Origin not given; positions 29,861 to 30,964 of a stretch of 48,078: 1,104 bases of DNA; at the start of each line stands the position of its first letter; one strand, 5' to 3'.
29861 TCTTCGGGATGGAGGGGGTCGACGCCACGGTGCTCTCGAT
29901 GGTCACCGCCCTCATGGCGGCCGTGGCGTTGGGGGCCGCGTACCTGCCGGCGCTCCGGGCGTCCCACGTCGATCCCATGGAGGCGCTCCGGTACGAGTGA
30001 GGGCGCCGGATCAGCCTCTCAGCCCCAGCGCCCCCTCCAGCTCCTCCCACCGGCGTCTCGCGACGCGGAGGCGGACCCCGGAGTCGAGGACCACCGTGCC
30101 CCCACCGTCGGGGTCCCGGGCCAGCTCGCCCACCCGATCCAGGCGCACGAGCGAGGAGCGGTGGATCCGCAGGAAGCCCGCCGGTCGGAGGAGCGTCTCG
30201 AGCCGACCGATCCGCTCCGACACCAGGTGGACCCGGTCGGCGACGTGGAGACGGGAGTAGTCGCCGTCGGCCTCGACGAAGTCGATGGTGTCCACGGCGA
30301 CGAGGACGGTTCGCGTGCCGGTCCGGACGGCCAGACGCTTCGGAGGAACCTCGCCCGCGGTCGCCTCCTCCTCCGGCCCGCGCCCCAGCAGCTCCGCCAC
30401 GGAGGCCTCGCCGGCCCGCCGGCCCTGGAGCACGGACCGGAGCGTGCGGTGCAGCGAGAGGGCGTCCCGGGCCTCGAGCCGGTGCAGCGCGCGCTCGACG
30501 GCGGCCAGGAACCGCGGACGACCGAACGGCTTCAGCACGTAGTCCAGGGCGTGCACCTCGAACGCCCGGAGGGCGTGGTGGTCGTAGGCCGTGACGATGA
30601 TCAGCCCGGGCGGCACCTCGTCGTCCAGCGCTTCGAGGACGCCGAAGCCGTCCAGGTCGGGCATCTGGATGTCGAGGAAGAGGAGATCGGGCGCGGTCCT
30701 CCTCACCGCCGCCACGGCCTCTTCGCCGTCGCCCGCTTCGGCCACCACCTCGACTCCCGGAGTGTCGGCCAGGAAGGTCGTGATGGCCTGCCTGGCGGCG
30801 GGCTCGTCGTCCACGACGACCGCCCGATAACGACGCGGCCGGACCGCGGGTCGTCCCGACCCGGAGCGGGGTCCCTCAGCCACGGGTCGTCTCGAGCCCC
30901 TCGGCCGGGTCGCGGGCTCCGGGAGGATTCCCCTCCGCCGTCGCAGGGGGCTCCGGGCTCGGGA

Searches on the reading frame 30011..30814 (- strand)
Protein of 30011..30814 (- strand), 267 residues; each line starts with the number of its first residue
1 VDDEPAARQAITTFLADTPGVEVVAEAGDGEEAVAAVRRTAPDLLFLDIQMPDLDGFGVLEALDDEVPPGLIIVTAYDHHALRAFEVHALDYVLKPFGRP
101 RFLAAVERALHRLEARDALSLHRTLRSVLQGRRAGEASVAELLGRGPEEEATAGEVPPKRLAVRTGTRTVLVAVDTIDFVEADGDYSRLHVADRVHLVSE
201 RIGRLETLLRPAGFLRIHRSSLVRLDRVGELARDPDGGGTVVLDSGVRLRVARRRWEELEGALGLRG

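Call 46: search_protein_families(library=pfam, proteins=[window:30011-30814:-], max_evalue=0.00001)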
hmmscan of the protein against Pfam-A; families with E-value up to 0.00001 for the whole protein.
window:30011-30814:- (267 aa): 2 families
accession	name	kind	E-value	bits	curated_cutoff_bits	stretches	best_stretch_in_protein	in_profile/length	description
PF00072.30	Response_reg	-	8.6e-22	77.9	30.2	1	1-106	4-110/111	Response regulator receiver domain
PF04397.21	LytTR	-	7.7e-18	65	22.6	1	168-263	2-97/98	LytTr DNA-binding domain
